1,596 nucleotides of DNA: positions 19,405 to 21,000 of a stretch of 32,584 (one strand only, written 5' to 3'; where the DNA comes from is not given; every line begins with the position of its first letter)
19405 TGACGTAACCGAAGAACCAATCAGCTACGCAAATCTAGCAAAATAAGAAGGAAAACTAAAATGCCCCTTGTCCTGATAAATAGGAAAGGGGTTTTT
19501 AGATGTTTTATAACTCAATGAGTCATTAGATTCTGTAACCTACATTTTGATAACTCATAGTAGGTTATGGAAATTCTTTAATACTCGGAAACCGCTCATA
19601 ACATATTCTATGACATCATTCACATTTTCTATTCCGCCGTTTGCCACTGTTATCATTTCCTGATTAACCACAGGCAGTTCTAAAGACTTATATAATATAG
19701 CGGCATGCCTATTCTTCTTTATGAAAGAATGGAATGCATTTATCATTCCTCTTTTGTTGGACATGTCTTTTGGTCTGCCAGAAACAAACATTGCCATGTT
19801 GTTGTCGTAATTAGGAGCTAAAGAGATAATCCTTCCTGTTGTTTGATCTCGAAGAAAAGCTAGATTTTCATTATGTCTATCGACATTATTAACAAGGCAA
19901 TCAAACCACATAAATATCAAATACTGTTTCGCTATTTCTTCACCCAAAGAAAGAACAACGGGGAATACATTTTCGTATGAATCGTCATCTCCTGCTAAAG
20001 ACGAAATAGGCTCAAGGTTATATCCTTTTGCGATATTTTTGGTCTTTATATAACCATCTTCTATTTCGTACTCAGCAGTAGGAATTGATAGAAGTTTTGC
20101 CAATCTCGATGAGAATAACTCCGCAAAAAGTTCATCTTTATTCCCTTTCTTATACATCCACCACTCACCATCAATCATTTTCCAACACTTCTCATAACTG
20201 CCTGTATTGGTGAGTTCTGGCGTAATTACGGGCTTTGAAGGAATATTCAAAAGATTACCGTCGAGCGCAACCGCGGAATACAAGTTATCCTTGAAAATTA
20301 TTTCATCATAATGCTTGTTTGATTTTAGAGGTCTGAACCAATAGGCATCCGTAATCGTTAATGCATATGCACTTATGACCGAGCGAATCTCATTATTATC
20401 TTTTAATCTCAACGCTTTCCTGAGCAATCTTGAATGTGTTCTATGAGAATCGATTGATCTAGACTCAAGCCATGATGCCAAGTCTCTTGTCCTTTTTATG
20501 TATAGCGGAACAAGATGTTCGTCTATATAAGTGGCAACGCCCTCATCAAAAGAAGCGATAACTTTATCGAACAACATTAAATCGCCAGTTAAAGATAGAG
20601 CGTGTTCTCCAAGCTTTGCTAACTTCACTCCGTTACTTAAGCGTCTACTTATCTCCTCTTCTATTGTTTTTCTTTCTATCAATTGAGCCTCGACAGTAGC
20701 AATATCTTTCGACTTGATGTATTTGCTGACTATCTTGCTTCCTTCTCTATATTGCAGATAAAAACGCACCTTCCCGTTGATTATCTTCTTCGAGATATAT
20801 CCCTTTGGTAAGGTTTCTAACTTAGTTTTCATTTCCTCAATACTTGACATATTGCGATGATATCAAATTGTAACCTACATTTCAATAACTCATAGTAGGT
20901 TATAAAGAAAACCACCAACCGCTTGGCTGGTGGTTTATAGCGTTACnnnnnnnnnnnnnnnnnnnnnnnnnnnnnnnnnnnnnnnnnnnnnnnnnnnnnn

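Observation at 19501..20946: HipA-like kinase gene with no partner, bracketed by 35-bp hairpin-containing direct repeats, exactly between two convergent terminators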

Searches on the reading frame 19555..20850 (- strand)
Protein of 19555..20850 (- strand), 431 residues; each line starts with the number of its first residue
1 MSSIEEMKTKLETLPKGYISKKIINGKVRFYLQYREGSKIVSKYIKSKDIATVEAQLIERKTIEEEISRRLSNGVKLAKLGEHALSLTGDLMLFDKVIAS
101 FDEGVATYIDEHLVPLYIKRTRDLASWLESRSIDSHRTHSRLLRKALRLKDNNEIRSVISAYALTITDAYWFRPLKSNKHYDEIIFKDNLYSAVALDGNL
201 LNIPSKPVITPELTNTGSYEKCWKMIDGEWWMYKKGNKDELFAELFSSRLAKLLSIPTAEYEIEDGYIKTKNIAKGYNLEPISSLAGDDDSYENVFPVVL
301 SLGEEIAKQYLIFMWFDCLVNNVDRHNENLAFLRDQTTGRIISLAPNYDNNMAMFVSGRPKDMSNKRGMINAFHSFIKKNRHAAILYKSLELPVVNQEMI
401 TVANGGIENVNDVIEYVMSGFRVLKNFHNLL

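Call 4: search_protein_families(library=pfam, proteins=[window:19555-20850:-], max_evalue=1)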
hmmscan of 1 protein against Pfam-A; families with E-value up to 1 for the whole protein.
window:19555-20850:- (431 aa): 3 families
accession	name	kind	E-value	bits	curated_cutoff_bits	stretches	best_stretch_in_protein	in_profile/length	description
PF07804.18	HipA_C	-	3.4e-07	30.6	30.5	1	290-367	98-176/213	HipA-like C-terminal domain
PF20613.4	HipA_2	-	0.00061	19.5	27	1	227-339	22-143/240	HipA-like kinase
PF10437.14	Lip_prot_lig_C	-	0.092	13.1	24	1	21-73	10-66/85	Bacterial lipoate protein ligase C-terminus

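Call 5: search_protein_families(library=ncbifam, proteins=[window:19555-20850:-], max_evalue=1)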
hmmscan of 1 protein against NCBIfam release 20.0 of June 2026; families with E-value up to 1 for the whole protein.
window:19555-20850:- (431 aa): 1 family
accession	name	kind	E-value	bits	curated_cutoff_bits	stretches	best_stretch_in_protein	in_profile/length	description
NF007297.0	PRK09775.1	equivalog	9.6e-05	21.3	401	1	306-356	327-375/446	type II toxin-antitoxin system HipA family toxin YjjJ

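Call 6: search_protein_families(library=padloc, proteins=[window:19555-20850:-], max_evalue=1)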
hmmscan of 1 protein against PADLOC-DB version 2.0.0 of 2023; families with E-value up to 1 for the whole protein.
window:19555-20850:- (431 aa): 10 families
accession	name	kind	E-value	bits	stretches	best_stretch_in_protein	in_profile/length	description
PDLC04344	PDC-M03A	-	4.1e-14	50.7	2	307-351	147-189/305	-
PDLC04342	PDC-M03A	-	1.1e-13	49.4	2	310-381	151-221/299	-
PDLC04340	PDC-M03A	-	1.8e-11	42.1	1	216-382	18-199/280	-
PDLC04339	PDC-M03A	-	1.8e-09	35.4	1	305-380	132-205/293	-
PDLC04345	PDC-M03A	-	7.1e-08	30.1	1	311-383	149-224/302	-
PDLC04341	PDC-M03A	-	0.00014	19.4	1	313-353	152-192/294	-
PDLC04343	PDC-M03A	-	0.00015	18.9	1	312-354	216-259/370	-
PDLC03694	HEase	-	0.0092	13.6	1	135-223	127-212/327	homing endonuclease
PDLC04337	PDC-M03A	-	0.026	12.1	1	310-356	90-135/250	-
PDLC04766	PDC-M66A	-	0.027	11.7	1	304-365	130-191/270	-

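Call 12: find_homologous_proteins(query=window:19555-20850:-)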
Query window:19555-20850:- (431 aa): 954 proteins with E <= 0.001 among 8000 candidates; the best 120 are listed.
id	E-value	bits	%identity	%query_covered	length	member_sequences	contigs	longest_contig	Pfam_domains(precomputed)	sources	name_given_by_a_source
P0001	8.0e-285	962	100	100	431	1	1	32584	PF07804.19,PF20586.4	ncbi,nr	ncbi:MAG: hypothetical protein MJ238_00085 [Bacilli bacterium]|nr:hypothetical protein [Bacilli bact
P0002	1.2e-219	747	75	100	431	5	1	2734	PF07804.19,PF20586.4,PF20613.5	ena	-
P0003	1.7e-148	513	55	100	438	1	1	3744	PF07804.19,PF20586.4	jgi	-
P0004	7.0e-143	494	52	99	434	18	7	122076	PF07804.19,PF20586.4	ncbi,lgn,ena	-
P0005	4.5e-140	485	53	99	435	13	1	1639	PF07804.19,PF20586.4,PF20613.5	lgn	-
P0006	3.2e-138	479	50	99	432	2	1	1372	PF07804.19,PF20586.4,PF20613.5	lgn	-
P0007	1.5e-136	474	52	99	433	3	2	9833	PF07804.19,PF20586.4,PF20613.5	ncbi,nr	ncbi:MAG: hypothetical protein MJ241_06795 [Bacilli bacterium]|nr:hypothetical protein [Bacilli bact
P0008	1.5e-134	467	51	99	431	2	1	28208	PF07804.19,PF20586.4,PF20613.5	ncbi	-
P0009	1.4e-129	451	50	100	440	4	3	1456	PF07804.19,PF20586.4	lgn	-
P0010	4.3e-129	449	50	98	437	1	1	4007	PF07804.19,PF20613.5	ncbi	-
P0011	5.6e-129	449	49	100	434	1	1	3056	PF07804.19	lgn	-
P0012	4.4e-127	442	48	97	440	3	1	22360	PF07804.19,PF20586.4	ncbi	-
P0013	1.5e-126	441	50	99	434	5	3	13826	PF07804.19,PF20586.4,PF20613.5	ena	-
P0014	2.5e-126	440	47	98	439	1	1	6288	PF07804.19,PF20586.4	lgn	-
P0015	4.9e-126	439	50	93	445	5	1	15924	PF07804.19,PF20586.4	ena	-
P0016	6.5e-125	435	48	99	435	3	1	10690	PF07804.19,PF20586.4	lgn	-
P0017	1.2e-124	434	51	93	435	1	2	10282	PF07804.19,PF20586.4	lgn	-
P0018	5.0e-124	432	48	99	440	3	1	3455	PF07804.19,PF20586.4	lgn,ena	-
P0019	1.8e-120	421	49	92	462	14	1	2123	PF20586.4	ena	-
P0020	2.0e-119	417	46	99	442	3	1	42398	PF07804.19,PF20586.4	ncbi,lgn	-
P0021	3.1e-118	413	44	99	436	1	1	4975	PF07804.19,PF20586.4,PF20613.5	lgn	-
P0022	3.6e-118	413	46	99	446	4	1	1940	PF07804.19,PF20586.4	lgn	-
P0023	5.3e-118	413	48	93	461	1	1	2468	PF07804.19,PF20586.4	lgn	-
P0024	1.1e-117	412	48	93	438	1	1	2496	PF07804.19,PF20586.4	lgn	-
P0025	1.7e-117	411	47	97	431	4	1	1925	PF07804.19,PF20586.4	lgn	-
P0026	2.2e-117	411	47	96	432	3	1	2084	PF07804.19,PF20586.4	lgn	-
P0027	2.5e-117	410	46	98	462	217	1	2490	PF07804.19,PF20586.4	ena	-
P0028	3.1e-117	410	45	98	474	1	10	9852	PF07804.19,PF20586.4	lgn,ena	-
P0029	3.8e-117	410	46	99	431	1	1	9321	PF07804.19,PF20586.4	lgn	-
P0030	4.0e-116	406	47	97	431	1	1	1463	PF07804.19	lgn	-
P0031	5.3e-116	406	46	92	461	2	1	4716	PF07804.19,PF20586.4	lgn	-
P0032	5.4e-116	406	45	100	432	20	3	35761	PF07804.19,PF20586.4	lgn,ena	-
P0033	7.3e-116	405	44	98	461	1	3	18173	PF07804.19,PF20586.4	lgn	-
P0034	3.0e-115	403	46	97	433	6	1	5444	PF07804.19,PF20586.4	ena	-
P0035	3.0e-115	403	44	98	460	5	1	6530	PF07804.19,PF20586.4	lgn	-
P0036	3.0e-115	403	49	93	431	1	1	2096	PF07804.19,PF20586.4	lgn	-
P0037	4.9e-115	403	45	98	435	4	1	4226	PF07804.19,PF20586.4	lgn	-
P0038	5.0e-115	403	46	97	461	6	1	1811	PF07804.19,PF20586.4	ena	-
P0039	7.5e-115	402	47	89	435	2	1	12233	PF07804.19,PF20586.4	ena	-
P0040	2.6e-114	400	44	95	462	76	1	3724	PF07804.19,PF20586.4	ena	-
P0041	2.6e-114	400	46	92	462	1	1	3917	PF07804.19,PF20586.4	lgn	-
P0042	2.7e-114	400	47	97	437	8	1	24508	PF07804.19,PF20586.4,PF20613.5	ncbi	-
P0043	3.0e-114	400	46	99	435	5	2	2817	PF20586.4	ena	-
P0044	4.5e-114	400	46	98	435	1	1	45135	PF07804.19,PF20586.4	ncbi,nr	ncbi:MAG: HipA domain-containing protein [Erysipelotrichaceae bacterium]|nr:HipA domain-containing p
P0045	5.8e-114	399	44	98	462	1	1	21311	PF07804.19,PF20586.4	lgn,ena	-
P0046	6.6e-114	399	45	98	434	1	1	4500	PF07804.19,PF20586.4,PF20613.5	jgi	-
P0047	6.8e-114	399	46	92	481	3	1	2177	PF07804.19,PF20586.4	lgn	-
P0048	7.3e-114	399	45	98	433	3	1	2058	PF07804.19,PF20586.4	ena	-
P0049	7.4e-114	399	45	98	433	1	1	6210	PF07804.19,PF20586.4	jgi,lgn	-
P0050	1.1e-113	398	44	92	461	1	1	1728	PF07804.19,PF20586.4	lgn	-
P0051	1.3e-113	398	47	93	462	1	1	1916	PF07804.19,PF20586.4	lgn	-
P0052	1.5e-113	398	46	97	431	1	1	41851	PF07804.19,PF20586.4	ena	-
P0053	1.8e-113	398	46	92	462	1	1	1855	PF07804.19,PF20586.4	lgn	-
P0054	1.9e-113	398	48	93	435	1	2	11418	PF07804.19,PF20586.4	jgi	-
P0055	2.2e-113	397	46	97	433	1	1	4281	PF07804.19,PF20586.4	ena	-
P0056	2.2e-113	397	46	93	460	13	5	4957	PF07804.19,PF20586.4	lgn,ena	-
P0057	2.4e-113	397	46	92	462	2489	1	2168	PF07804.19,PF20586.4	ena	-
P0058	3.0e-113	397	47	92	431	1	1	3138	PF07804.19,PF20586.4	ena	-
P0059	3.3e-113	397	42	99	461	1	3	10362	PF07804.19,PF20586.4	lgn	-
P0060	3.3e-113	397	47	92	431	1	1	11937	PF07804.19,PF20586.4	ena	-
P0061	3.3e-113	397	43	98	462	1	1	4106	PF07804.19,PF20586.4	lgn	-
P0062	3.7e-113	397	46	92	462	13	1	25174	PF07804.19,PF20586.4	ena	-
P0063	4.0e-113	396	45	99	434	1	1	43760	PF07804.19,PF20586.4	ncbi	-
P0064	5.2e-113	396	42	98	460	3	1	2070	PF07804.19,PF20586.4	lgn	-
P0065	8.0e-113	395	46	92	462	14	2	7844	PF07804.19,PF20586.4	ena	-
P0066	9.1e-113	395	44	100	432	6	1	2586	PF07804.19,PF20586.4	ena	-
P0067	1.0e-112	395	46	93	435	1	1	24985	PF07804.19,PF20586.4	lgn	-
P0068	1.0e-112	395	46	98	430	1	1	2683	PF07804.19,PF20586.4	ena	-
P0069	1.0e-112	395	48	94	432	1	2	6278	PF07804.19,PF20586.4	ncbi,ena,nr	ncbi:MAG: HipA domain-containing protein [Bacilli bacterium]|nr:HipA domain-containing protein [Baci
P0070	1.1e-112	395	45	92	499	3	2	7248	PF07804.19,PF20586.4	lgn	-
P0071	1.3e-112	395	47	92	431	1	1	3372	PF07804.19,PF20586.4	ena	-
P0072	1.3e-112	395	46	92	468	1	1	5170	PF07804.19,PF20586.4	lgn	-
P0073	1.3e-112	395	46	99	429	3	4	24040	PF07804.19,PF20586.4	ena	-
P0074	1.6e-112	395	42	98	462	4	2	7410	PF07804.19,PF20586.4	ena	-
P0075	1.7e-112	394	46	93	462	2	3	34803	PF07804.19,PF20586.4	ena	-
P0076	2.1e-112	394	44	99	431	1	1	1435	PF07804.19,PF20586.4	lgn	-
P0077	2.2e-112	394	46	96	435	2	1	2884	PF07804.19,PF20586.4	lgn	-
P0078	2.3e-112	394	43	98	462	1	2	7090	PF07804.19,PF20586.4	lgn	-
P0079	2.4e-112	394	46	97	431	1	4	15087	PF07804.19,PF20586.4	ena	-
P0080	2.5e-112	394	46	93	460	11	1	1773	PF07804.19,PF20586.4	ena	-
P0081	3.0e-112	394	45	92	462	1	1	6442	PF07804.19,PF20586.4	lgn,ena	-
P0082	3.3e-112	393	44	92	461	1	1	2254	PF07804.19,PF20586.4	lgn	-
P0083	5.1e-112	393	47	89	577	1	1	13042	PF01266.31,PF20586.4,PF13450.13,PF00890.31,PF01494.26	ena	-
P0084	5.2e-112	393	44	98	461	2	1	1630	PF07804.19,PF20586.4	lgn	-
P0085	5.4e-112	393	46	93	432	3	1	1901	PF07804.19,PF20586.4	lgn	-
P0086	5.4e-112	393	45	99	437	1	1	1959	PF07804.19,PF20586.4,PF20613.5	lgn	-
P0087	5.5e-112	393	45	99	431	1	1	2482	PF07804.19,PF20586.4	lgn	-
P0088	5.7e-112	393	45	92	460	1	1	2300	PF07804.19,PF20586.4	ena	-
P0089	5.7e-112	393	43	98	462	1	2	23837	PF07804.19,PF20586.4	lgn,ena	-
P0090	6.0e-112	393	45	92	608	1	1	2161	PF07804.19,PF20586.4,PF16335.11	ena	-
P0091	6.1e-112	393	45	93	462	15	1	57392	PF07804.19,PF20586.4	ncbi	-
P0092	6.8e-112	392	47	93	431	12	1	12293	PF07804.19,PF20586.4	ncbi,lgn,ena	-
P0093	7.4e-112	392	45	92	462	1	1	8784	PF07804.19,PF20586.4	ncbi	-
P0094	7.4e-112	392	46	98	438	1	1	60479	PF07804.19,PF20586.4,PF20613.5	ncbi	-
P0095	8.0e-112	392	45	93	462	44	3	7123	PF07804.19,PF20586.4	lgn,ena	-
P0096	8.7e-112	392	43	98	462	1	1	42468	PF07804.19,PF20586.4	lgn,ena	-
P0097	1.3e-111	391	45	92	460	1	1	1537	PF07804.19,PF20586.4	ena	-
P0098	1.3e-111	391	43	98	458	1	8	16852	PF07804.19,PF20586.4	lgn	-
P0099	1.3e-111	391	44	97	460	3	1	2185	PF07804.19,PF20586.4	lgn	-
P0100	1.3e-111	391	47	94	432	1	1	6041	PF07804.19,PF20586.4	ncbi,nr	ncbi:MAG: hypothetical protein J5880_03855 [Bacilli bacterium]|nr:hypothetical protein [Bacilli bact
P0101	1.4e-111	391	46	92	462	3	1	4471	PF07804.19,PF20586.4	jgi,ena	-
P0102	1.6e-111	391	46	92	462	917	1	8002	PF07804.19,PF20586.4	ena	-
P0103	1.8e-111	391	45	92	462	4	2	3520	PF07804.19,PF20586.4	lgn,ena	-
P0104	1.8e-111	391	44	98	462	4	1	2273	PF07804.19,PF20586.4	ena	-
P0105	2.4e-111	391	44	97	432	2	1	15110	PF07804.19,PF20586.4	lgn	-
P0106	2.4e-111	391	44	100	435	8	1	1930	PF07804.19,PF20586.4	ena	-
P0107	2.5e-111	391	44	99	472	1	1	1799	PF07804.19,PF20586.4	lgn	-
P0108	2.8e-111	390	45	92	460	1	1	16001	PF07804.19,PF20586.4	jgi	-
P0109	3.0e-111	390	45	100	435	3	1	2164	PF07804.19,PF20586.4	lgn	-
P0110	3.1e-111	390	44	92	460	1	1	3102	PF07804.19,PF20586.4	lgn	-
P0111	3.6e-111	390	46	93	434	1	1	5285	PF07804.19,PF20586.4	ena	-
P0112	3.8e-111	390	45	97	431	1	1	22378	PF07804.19,PF20586.4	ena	-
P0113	4.1e-111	390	45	97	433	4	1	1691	PF07804.19,PF20586.4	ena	-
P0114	5.1e-111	390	46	92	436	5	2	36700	PF20586.4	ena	-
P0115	5.1e-111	390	44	93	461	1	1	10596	PF07804.19,PF20586.4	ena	-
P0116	5.3e-111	389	47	93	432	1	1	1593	PF07804.19,PF20586.4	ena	-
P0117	5.6e-111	389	47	93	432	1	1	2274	PF07804.19,PF20586.4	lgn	-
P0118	7.0e-111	389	45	92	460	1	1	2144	PF07804.19,PF20586.4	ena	-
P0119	9.5e-111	389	45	92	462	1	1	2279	PF07804.19,PF20586.4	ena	-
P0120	9.6e-111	389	43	98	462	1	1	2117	PF07804.19,PF20586.4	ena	-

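Call 13: find_encoding_contigs(protein=P0002, flank=3000)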
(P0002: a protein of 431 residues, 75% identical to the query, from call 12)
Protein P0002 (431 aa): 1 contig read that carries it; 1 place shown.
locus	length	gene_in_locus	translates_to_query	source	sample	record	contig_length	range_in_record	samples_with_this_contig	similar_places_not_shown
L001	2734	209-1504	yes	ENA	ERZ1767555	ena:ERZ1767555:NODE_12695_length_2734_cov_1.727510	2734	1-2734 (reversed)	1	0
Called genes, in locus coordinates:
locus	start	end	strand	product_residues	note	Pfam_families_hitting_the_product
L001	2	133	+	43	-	?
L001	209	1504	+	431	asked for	PF20586:DUF6788 (weak), PF20613:HipA_2 (faint), PF07804:HipA_C (weak)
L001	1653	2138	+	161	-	-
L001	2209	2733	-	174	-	?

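Call 14: find_encoding_contigs(protein=P0004, flank=4000)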
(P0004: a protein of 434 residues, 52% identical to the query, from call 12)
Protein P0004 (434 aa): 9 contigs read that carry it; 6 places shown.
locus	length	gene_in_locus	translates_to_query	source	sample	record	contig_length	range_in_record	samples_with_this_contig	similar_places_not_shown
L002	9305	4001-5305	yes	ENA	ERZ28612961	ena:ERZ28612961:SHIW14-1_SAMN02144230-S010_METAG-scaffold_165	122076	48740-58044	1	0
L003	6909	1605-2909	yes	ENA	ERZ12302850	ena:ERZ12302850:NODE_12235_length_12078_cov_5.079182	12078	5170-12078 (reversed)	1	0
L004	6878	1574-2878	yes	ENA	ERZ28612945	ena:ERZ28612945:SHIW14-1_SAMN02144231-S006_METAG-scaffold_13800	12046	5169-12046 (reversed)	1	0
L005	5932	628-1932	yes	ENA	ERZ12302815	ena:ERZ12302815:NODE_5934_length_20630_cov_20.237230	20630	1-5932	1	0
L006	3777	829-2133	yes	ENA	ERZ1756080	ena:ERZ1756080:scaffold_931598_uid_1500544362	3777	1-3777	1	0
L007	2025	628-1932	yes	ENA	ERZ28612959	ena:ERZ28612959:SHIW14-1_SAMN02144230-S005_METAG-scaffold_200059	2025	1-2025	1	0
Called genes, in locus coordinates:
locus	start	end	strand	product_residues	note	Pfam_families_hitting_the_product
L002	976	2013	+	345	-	PF09954:DUF2188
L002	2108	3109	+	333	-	PF03590:AsnA, PF00152:tRNA-synt_2 (weak)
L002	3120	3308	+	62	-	-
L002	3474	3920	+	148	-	PF14748:P5CR_dimer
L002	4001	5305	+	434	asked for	PF20586:DUF6788 (weak), PF07804:HipA_C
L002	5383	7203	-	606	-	-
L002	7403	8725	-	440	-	PF02403:Seryl_tRNA_N, PF00587:tRNA-synt_2b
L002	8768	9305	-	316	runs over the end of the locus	-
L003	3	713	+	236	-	?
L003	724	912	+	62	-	-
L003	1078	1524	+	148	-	PF14748:P5CR_dimer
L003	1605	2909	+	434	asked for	PF20586:DUF6788 (weak), PF07804:HipA_C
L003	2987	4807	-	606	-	-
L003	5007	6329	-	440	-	PF02403:Seryl_tRNA_N, PF00587:tRNA-synt_2b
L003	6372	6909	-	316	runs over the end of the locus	-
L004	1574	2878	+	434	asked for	PF20586:DUF6788 (weak), PF07804:HipA_C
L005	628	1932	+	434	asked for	PF20586:DUF6788 (weak), PF07804:HipA_C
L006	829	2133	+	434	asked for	PF20586:DUF6788 (weak), PF07804:HipA_C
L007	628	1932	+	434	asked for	PF20586:DUF6788 (weak), PF07804:HipA_C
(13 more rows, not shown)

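Call 19: find_encoding_contigs(protein=P0008, flank=4000, max_places=3)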
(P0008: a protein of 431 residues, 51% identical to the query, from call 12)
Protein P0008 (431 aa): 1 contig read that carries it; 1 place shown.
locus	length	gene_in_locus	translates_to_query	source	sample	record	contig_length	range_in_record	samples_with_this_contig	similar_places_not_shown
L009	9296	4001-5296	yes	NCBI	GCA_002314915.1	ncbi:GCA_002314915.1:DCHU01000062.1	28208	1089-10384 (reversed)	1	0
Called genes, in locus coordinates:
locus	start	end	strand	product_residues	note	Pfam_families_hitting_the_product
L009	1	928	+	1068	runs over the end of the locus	PF13555:AAA_29, PF13558:SbcC_Walker_B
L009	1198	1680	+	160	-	PF01909:NTP_transf_2, PF18765:Polbeta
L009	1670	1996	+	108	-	PF01934:HepT-like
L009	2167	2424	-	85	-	-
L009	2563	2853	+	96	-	-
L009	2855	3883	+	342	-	PF00135:COesterase, PF00326:Peptidase_S9 (faint), PF20434:BD-FAE, PF07859:Abhydrolase_3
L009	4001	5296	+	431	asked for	PF20586:DUF6788 (weak), PF07804:HipA_C, PF20613:HipA_2 (weak)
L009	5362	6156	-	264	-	PF13240:Zn_Ribbon_1 (weak), PF13248:Zn_ribbon_3 (weak)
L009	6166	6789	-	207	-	PF13240:Zn_Ribbon_1 (faint), PF13248:Zn_ribbon_3 (faint), PF14803:Zn_ribbon_Nudix (faint)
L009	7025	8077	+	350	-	PF02661:Fic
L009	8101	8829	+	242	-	PF14808:TMEM164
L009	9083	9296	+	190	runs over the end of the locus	-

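Call 20: find_encoding_contigs(protein=P0044, flank=4000, max_places=3)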
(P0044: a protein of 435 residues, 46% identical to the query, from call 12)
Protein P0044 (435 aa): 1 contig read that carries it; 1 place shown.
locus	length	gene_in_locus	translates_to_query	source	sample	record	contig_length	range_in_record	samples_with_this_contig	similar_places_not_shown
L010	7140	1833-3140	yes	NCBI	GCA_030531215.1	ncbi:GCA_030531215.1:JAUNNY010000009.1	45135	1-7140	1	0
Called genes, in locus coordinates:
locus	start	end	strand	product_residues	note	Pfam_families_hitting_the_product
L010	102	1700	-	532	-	PF09479:Flg_new (weak), PF07550:Shr-like_HID (weak)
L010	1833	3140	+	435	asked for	PF20586:DUF6788, PF07804:HipA_C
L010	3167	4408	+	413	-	PF00070:Pyr_redox (faint), PF00890:FAD_binding_2 (weak), PF01494:FAD_binding_3 (faint), PF03486:HI0933_like (faint), PF07992:Pyr_redox_2, PF12831:FAD_oxidored, PF13450:NAD_binding_8 (faint), PF13738:Pyr_redox_3 (faint)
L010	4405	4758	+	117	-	PF07892:DUF1667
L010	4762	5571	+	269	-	PF01636:APH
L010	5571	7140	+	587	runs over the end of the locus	PF07992:Pyr_redox_2 (weak), PF00070:Pyr_redox (faint), PF00890:FAD_binding_2 (weak), PF01266:DAO, PF01494:FAD_binding_3 (faint), PF12831:FAD_oxidored (weak), PF13450:NAD_binding_8 (weak), PF04324:Fer2_BFD, +1 more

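Call 21: find_encoding_contigs(protein=P0091, flank=4000, max_places=3)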
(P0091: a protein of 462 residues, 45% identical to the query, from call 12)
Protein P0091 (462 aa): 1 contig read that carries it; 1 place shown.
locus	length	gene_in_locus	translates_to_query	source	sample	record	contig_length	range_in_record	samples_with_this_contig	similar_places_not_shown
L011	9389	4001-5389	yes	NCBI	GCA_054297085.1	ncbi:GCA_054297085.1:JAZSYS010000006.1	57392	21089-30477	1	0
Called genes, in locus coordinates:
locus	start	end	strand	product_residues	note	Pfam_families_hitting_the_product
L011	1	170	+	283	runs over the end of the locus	-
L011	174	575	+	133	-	-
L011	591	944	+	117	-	PF13560:HTH_31, PF01381:HTH_3 (weak)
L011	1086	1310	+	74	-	-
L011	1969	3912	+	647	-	-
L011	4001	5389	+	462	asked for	PF20586:DUF6788, PF07804:HipA_C (weak)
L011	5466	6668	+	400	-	PF13102:Phage_int_SAM_5, PF00589:Phage_integrase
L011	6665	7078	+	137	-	-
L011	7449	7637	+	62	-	-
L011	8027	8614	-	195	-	-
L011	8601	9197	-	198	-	PF00440:TetR_N (weak), PF14278:TetR_C_8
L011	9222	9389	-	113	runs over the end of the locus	-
